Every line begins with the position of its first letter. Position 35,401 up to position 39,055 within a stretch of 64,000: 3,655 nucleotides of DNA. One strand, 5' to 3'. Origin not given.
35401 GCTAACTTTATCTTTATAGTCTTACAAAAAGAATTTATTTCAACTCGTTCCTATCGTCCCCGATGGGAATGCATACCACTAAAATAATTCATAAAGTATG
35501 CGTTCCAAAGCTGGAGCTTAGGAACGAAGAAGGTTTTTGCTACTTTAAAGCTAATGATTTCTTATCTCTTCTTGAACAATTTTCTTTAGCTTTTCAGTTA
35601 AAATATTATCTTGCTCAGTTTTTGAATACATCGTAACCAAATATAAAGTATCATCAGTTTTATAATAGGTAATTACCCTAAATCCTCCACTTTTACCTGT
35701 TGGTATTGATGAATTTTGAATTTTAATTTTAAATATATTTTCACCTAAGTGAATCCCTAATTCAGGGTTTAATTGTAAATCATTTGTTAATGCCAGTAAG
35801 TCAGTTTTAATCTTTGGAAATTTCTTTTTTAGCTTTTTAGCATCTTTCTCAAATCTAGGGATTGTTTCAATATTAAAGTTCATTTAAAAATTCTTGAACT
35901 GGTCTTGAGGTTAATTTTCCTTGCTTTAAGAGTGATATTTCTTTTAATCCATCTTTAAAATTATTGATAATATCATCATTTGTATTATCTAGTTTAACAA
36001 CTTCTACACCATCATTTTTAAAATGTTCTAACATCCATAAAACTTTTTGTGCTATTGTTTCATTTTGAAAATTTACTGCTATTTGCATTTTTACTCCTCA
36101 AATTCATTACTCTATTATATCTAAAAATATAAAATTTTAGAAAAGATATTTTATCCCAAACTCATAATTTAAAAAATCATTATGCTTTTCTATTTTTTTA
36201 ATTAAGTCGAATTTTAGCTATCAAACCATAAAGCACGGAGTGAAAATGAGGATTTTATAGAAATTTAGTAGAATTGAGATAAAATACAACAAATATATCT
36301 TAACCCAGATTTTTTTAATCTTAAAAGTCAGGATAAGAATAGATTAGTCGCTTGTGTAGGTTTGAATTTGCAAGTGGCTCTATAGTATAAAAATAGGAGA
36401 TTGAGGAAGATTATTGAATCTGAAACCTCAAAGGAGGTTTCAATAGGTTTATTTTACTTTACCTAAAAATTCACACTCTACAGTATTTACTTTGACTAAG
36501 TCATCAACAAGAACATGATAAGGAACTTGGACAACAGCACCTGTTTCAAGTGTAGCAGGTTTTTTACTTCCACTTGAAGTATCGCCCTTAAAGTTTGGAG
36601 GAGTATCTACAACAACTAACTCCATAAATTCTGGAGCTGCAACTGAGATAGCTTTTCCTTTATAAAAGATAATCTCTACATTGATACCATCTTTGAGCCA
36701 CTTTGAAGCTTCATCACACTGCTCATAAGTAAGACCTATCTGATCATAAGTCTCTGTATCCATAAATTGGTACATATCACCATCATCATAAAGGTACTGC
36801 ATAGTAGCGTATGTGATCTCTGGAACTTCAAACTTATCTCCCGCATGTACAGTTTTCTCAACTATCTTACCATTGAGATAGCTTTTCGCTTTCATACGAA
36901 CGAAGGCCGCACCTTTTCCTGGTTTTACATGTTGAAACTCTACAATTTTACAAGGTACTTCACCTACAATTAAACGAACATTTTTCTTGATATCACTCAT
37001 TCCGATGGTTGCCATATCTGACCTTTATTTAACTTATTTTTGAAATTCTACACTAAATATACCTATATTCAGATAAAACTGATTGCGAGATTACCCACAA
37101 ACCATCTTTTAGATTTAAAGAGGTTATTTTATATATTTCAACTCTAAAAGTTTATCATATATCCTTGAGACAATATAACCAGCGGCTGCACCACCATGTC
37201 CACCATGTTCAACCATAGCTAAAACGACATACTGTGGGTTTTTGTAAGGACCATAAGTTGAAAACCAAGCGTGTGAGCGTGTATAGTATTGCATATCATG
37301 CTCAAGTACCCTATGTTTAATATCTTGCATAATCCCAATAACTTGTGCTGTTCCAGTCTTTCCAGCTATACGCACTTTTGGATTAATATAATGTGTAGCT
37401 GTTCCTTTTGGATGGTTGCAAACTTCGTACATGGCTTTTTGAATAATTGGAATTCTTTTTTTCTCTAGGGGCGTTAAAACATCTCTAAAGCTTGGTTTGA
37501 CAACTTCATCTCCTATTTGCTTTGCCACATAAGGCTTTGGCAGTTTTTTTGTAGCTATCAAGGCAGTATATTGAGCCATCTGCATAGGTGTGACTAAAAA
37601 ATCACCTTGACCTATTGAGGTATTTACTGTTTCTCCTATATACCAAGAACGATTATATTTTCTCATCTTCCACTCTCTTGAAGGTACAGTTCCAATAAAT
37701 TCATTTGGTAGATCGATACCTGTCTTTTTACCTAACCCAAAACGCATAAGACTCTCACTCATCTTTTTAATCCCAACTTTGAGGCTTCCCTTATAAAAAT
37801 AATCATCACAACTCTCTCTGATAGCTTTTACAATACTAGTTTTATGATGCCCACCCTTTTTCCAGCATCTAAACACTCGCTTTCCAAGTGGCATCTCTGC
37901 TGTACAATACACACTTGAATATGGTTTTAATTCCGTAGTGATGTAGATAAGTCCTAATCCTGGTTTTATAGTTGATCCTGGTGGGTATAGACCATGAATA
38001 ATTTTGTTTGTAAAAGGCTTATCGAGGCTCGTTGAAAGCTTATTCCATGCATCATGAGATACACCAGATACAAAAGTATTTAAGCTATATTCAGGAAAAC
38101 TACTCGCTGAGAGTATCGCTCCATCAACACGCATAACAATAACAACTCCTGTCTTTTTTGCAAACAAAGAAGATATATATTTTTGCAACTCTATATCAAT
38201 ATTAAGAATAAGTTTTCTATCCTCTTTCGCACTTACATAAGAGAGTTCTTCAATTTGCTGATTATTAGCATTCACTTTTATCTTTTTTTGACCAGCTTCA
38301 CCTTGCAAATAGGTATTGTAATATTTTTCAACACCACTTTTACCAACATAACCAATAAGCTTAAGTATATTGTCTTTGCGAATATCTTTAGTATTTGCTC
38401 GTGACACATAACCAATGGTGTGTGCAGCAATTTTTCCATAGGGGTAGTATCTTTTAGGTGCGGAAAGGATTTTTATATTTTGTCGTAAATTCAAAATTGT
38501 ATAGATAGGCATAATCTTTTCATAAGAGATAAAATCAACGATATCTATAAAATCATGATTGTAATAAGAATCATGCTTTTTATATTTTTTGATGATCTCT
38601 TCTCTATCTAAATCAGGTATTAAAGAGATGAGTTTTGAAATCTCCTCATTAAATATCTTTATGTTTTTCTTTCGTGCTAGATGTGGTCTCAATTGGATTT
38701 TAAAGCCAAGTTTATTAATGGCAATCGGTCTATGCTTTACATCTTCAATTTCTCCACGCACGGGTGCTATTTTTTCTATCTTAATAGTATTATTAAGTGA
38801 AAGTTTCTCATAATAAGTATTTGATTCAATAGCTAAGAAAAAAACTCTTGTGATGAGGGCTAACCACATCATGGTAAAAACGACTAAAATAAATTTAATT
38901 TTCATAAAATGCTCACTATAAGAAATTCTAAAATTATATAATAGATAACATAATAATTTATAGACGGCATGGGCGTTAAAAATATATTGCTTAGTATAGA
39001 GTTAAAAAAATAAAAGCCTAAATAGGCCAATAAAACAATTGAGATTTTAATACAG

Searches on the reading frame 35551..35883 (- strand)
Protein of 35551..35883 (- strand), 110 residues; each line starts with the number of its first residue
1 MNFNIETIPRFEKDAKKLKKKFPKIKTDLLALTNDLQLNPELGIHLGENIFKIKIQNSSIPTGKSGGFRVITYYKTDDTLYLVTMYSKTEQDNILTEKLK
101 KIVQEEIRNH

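Call 71: search_protein_families(library=pfam, proteins=[window:35551-35883:-], max_evalue=0.01)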
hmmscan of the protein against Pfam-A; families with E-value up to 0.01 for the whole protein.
window:35551-35883:- (110 aa): 1 family
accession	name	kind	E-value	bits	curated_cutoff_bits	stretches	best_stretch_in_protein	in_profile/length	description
PF06296.18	RelE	-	8.3e-07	29.7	27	1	45-101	38-92/120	RelE toxin of RelE / RelB toxin-antitoxin system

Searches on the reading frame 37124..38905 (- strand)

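Call 88: search_protein_families(library=pfam, proteins=[window:37124-38905:-], max_evalue=0.00001)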
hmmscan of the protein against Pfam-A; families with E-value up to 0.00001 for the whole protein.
window:37124-38905:- (593 aa): 2 families
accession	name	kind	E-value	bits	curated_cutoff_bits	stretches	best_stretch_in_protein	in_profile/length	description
PF00905.27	Transpeptidase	-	3.5e-46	158.2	22.1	1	254-583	3-298/299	Penicillin binding protein transpeptidase domain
PF03717.20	PBP_dimer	-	1.2e-34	120.7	24.4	1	46-221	2-179/180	Penicillin-binding Protein dimerisation domain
